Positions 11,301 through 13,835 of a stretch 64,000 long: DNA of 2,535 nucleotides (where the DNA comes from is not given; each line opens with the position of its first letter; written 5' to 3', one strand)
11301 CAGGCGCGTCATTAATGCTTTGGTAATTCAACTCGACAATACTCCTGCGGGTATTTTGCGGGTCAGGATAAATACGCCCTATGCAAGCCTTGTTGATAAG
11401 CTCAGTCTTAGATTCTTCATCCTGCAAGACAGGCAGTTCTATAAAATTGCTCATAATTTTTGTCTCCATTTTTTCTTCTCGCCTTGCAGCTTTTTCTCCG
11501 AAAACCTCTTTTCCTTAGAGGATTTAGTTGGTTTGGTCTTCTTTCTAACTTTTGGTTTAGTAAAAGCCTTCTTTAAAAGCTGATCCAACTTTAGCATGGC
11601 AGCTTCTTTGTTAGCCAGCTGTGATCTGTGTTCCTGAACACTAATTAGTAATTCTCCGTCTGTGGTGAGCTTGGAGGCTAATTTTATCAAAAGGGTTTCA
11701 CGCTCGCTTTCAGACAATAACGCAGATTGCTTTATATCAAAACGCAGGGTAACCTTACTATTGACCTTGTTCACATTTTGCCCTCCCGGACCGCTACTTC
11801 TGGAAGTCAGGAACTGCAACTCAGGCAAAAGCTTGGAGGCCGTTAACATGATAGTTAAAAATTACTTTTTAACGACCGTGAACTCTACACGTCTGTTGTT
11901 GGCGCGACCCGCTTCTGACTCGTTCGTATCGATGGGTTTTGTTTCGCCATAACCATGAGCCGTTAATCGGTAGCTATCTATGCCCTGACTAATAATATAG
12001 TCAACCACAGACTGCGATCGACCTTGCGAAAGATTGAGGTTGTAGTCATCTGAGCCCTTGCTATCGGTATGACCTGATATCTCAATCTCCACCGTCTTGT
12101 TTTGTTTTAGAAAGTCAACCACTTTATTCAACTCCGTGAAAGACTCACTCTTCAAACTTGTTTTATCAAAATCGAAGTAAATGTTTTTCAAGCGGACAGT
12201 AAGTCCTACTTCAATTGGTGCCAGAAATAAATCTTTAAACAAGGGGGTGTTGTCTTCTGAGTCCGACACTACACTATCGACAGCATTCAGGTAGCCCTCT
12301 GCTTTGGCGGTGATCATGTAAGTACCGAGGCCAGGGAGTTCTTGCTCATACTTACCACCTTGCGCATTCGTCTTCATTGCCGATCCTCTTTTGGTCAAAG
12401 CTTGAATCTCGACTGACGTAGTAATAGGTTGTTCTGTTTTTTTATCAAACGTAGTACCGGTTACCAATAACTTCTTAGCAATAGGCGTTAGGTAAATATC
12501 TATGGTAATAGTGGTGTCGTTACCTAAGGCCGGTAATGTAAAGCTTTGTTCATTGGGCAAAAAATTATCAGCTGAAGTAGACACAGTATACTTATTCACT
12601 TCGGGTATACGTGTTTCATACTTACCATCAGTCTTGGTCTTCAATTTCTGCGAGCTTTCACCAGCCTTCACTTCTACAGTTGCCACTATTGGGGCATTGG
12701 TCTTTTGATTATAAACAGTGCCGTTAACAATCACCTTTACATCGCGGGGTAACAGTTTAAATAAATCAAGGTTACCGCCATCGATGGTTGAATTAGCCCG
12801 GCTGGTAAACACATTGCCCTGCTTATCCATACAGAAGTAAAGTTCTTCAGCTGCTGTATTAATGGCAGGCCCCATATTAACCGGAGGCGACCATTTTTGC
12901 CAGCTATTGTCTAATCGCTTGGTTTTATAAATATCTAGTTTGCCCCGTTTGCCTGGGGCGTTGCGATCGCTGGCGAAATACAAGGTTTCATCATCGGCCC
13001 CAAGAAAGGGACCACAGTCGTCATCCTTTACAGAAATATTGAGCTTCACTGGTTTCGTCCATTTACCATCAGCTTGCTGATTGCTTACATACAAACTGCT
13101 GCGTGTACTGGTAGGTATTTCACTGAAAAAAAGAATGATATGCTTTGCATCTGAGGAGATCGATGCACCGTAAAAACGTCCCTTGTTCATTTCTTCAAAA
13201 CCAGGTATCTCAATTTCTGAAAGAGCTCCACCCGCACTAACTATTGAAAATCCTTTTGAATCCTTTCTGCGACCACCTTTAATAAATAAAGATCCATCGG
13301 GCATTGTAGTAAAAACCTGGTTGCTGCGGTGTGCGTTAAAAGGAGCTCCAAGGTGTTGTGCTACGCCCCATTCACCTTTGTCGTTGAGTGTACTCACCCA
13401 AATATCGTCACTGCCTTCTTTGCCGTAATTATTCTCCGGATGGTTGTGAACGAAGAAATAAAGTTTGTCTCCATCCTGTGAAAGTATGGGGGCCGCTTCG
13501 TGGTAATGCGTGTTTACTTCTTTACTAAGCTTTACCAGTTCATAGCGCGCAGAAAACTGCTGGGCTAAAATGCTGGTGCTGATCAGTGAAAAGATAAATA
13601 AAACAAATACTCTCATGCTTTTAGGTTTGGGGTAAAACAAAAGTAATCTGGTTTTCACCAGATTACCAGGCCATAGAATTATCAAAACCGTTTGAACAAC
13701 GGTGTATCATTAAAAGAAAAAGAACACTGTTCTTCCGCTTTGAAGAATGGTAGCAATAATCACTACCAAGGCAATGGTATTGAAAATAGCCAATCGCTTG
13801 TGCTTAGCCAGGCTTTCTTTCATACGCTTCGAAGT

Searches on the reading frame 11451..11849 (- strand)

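Call 38: search_protein_families(library=pfam, proteins=[window:11451-11849:-], max_evalue=0.0001)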
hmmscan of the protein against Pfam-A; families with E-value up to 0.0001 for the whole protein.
window:11451-11849:- (132 aa): 1 family
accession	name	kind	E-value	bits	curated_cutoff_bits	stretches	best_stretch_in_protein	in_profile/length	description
PF00472.26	RF-1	-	8.3e-20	71.3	35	1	10-127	11-114/116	RF-1 domain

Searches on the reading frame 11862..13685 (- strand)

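Call 38: search_protein_families(library=pfam, proteins=[window:11862-13685:-], max_evalue=0.0001)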
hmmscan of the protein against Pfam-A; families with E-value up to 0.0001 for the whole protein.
window:11862-13685:- (607 aa): 4 families
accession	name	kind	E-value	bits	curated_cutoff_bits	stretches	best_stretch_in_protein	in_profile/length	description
PF00691.25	OmpA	-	1.1e-23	83.9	27.2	1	503-598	1-98/98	OmpA family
PF13620.12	CarboxypepD_reg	-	2.3e-12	47.5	32.3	1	320-395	2-79/82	Carboxypeptidase regulatory-like domain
PF07676.18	PD40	-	3.1e-08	33.8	20.9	0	225-253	13-37/38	WD40-like Beta Propeller Repeat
PF13715.12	CarbopepD_reg_2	-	1.1e-05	25.8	32.2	0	320-396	1-73/88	CarboxypepD_reg-like domain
